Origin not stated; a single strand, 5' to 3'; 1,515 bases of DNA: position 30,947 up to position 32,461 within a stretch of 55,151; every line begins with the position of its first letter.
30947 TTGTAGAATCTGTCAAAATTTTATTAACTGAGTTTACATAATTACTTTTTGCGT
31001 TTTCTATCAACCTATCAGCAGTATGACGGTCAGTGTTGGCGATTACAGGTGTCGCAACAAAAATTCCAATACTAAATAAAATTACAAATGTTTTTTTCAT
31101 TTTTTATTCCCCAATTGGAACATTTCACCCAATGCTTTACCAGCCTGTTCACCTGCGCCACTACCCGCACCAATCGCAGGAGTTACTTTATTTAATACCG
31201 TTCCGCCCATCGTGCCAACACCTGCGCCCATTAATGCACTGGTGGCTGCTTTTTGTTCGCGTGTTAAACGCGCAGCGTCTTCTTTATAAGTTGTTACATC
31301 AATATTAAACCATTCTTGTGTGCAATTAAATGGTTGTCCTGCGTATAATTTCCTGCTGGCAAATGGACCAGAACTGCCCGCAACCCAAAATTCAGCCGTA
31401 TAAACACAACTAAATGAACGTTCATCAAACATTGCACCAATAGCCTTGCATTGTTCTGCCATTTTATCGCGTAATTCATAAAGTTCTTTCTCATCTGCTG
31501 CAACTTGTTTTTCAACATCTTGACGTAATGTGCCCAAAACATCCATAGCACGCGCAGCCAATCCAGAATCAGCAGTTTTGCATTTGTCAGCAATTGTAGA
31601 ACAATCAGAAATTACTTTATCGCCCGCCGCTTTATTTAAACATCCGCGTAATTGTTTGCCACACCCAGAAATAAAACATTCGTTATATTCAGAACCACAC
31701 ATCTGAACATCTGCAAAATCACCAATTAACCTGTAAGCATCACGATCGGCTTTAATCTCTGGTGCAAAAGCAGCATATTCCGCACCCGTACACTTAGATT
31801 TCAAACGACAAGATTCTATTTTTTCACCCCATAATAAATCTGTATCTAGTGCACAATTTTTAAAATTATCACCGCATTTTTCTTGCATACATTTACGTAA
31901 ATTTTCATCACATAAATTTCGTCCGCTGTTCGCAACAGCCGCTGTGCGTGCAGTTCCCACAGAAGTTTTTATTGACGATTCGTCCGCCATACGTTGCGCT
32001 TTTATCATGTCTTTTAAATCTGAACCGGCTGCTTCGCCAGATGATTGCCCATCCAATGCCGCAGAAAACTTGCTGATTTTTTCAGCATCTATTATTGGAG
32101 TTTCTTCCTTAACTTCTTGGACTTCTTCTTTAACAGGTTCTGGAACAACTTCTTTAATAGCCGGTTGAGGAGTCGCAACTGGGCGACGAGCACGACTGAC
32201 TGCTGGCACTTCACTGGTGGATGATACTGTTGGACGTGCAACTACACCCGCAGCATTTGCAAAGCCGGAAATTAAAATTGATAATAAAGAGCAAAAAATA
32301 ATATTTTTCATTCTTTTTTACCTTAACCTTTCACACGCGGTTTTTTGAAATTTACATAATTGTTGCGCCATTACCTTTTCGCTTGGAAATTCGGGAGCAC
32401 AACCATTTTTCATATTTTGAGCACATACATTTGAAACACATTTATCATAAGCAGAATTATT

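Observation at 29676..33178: Tightly coupled three-gene module of unknown secreted proteins (Cys-rich 286 aa, Cys-rich + Gly-zipper 404 aa, coiled-coil + Gly-zipper 474 aa) inserted downstream of pth: the core of a multi-locus paralogous system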

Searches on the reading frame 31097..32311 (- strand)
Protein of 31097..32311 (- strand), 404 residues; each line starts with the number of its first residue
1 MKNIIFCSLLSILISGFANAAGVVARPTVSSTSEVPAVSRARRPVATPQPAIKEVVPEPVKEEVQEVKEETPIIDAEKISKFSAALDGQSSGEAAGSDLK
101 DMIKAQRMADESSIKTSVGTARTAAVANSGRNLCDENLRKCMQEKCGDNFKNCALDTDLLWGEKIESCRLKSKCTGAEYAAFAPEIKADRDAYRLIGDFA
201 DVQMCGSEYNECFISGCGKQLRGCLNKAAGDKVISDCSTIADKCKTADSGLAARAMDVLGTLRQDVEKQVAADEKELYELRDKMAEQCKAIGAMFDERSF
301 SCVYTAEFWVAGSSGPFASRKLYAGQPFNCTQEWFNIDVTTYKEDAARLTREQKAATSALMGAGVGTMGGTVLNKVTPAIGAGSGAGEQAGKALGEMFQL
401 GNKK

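Call 4: search_protein_families(library=pfam, proteins=[window:31097-32311:-], max_evalue=1)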
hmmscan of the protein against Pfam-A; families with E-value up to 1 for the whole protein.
window:31097-32311:- (404 aa): 0 families

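Call 5: search_protein_families(library=ncbifam, proteins=[window:31097-32311:-], max_evalue=1)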
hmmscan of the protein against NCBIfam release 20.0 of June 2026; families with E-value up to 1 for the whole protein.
window:31097-32311:- (404 aa): 0 families

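Call 17: find_homologous_proteins(query=window:31097-32311:-, max_evalue=0.001)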
Query window:31097-32311:- (404 aa): 133 proteins with E <= 0.001 among 8000 candidates; the best 120 are listed.
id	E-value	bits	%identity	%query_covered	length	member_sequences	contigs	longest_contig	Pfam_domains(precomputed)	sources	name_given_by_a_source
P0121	1.6e-262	888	100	100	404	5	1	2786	-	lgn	-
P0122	3.6e-184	631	73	95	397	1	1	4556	-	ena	-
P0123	2.6e-165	568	66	96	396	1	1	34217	-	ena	-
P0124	4.8e-165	568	68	93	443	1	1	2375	-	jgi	jgi:hypothetical protein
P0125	7.0e-163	560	66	97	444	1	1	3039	-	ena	-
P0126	2.2e-161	555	65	97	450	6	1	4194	-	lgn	-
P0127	5.5e-160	551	68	90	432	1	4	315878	-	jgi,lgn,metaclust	metaclust:\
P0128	3.6e-150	519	63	96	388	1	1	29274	-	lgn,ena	-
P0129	2.2e-140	486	59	95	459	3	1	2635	-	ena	-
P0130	4.9e-139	482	60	92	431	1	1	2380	-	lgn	-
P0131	1.7e-138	480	59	92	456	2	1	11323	-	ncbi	-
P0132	2.2e-137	477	58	94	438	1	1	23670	-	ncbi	-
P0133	4.1e-129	449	57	88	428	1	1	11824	-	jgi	jgi:hypothetical protein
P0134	4.3e-98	347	46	87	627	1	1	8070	-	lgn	-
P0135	2.3e-97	345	45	92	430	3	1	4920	-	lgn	-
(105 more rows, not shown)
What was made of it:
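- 31097..32311 (-): p404: exported 404-aa protein made of a signal peptide, a disordered Arg/Pro/Glu-rich linker, a Cys-ladder helical core, a small beta sheet and a glycine zipper. There are 133 homologues (call 17).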

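Call 36: predict_structure(alignment_id=A3)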
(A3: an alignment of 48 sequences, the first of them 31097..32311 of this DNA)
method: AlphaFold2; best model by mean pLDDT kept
length: 404 residues; sequences in the alignment: 48
mean_pLDDT: 67.3   pTM: 0.36
mean pLDDT of the five models: 67.3, 66.5, 63.9, 63.1, 59.3
residues with pLDDT >= 90: 96; 70-90: 109; 50-70: 76; < 50: 123
segments of 3 or more residues with pLDDT < 50: 1-4, 13-56, 61-72, 89-93, 356-404
pLDDT, mean of each block of 10 residues (from residue 1): 47 46 38 40 40 45 43 56 56 58 83 70 57 88 93 92 95 90 92 83 89 94 90 93 79 66 82 92 91 88 83 78 71 54 52 49 33 33 36 40 34
secondary structure, 60 per line:
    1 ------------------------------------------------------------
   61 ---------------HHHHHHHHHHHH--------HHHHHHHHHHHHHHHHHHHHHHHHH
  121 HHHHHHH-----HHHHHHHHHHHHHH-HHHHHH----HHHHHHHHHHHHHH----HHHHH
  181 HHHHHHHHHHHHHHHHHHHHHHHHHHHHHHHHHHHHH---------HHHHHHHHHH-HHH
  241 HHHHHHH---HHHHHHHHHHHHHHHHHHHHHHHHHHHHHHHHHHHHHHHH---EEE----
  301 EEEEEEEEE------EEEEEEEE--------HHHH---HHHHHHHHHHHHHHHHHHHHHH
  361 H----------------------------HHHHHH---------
elements in order: H76-87 H96-127 H133-146 H148-153 H158-171 H176-217 H227-236 H238-247 H251-290 E294-296 E301-309 E316-323 H332-335 H339-361 H390-395
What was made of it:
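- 31097..32311 (-): AF2 gives pLDDT above 85 over about residues 130-300 (call 36).
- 32027..32251 (-): p404 N-terminal low-complexity linker (aa 21-95) with Arg motifs (AGVVAR, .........). This is the window's version of the VVSR...RMPTM element of relatives. AF2 pLDDT is below 50 here (call 36).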

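Call 40: fold_search(model_id=the predicted structure, library=pdb)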
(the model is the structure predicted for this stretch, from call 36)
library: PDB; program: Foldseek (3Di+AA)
matches with E <= 10: 18; with E <= 0.001: 0
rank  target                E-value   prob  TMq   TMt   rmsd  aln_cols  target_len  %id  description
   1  2c08                  2.8e+00  0.10  0.15  0.24  36.8       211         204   11  Rat endophilin A1 BAR domain (released 2006-06-14)
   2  4ad8                  3.5e+00  0.06  0.13  0.12  31.9       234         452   16  Crystal structure of a deletion mutant of Deinococcus radiodurans RecN (released 2012-12-12)
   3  9qwr_B                4.6e+00  0.03  0.08  0.16  29.4       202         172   12  MIC60 helical bundle dimer (released 2026-02-25)
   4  9k2v_a                5.2e+00  0.03  0.14  0.13  30.3       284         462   12  Cyanophage A4 pre-ejectosome (released 2025-04-09)
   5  5iit_B                5.8e+00  0.02  0.09  0.09  21.4       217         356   10  Structure of SPX domain of the yeast inorganic polyphophate polymerase Vtc4 crystallized by carrier-driven crystalliza (released 2016-04-27)
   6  8wjn_A                6.1e+00  0.02  0.12  0.10  36.9       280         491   12  Cryo-EM structure of 6-subunit Smc5/6 head region (released 2024-06-26)
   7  9e2j_D                7.3e+00  0.02  0.09  0.07  20.5       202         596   12  Variediene synthase with five cyclases (released 2025-05-21)
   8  9g2r_F                7.7e+00  0.04  0.15  0.23  36.4       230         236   12  Endophilin B1 dimers bound to nanodiscs (released 2024-08-07)
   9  5ayh                  7.7e+00  0.02  0.11  0.16  31.2       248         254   14  Structure of the entire dynein stalk region (released 2015-12-16)
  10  8xku_C                7.7e+00  0.02  0.11  0.06  39.2       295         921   12  Cryo-EM structure of the Ycf2-FtsHi motor complex from Arabidopsis in ATP-bound state (released 2024-09-11)
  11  6ewy                  8.6e+00  0.02  0.11  0.18  43.0       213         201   14  RipA Peptidoglycan hydrolase (Rv1477, Mycobacterium tuberculosis) N-terminal domain (released 2018-05-02)
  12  8afz_A                8.6e+00  0.02  0.12  0.13  37.0       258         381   12  Architecture of the ESCPE-1 membrane coat (released 2023-06-21)
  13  1n81                  9.1e+00  0.02  0.10  0.17  16.1       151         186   12  Crystal structure of Pfg27 from Plasmodium falciparum (released 2003-03-04)
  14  1qu7_B                9.1e+00  0.02  0.10  0.17  43.2       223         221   14  FOUR HELICAL-BUNDLE STRUCTURE OF THE CYTOPLASMIC DOMAIN OF A SERINE CHEMOTAXIS RECEPTOR (released 2000-07-12)
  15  3rqe_A                9.1e+00  0.02  0.10  0.17  24.1       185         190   10  Cerebral cavernous malformation 3 (CCM3) in complex with paxillin LD1 (released 2011-06-01)
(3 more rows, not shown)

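Call 49: search_protein_families(library=pfam, alignment_id=A3, max_evalue=0.01)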
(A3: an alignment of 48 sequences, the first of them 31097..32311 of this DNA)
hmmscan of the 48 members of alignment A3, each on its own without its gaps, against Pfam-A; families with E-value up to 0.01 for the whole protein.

A. member 1, window:31097-32311:- (404 aa): 0 families

B. families by the number of members that match (of 48 scanned): 4 families
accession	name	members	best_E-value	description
PF05262.16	Borrelia_P83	3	2.4e-05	Borrelia P83/100 protein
PF05887.16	Trypan_PARP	3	3e-05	Procyclic acidic repetitive protein (PARP)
PF13620.12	CarboxypepD_reg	1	9.7e-08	Carboxypeptidase regulatory-like domain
PF13715.12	CarbopepD_reg_2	1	3.1e-06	CarboxypepD_reg-like domain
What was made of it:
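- On Chlamydial Cys-rich OMC proteins (OmcB/OmcA): The 48 p404 homologues gave no such hit (call 49).
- On Sel1-like repeat Cys-rich proteins (Hcp): No Pfam hit (calls 4, 49).
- Closest known: Chlamydial cysteine-rich outer-membrane-complex proteins. Different: No sequence or profile similarity (calls 4, 5, 49).
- Closest known: Helicobacter cysteine-rich proteins. Different: No Sel1 or TPR profile hit (calls 4, 49).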

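Call 54: search_solved_structures(query=A3, max_evalue=1)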
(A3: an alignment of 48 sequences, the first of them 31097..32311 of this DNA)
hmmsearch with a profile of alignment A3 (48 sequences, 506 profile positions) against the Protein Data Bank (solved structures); distinct sequences matched with E-value up to 1: 0.

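Call 69: search_dna_similar(query=window:31097-32311:-, collection=plasmids, mode=protein, max_evalue=0.001)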
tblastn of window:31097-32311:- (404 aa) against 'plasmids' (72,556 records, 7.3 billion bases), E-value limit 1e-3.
No match.

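Call 82: search_protein_families(library=padloc, proteins=[window:31097-32311:-], max_evalue=0.01)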
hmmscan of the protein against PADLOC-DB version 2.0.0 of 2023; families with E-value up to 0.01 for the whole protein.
window:31097-32311:- (404 aa): 0 families
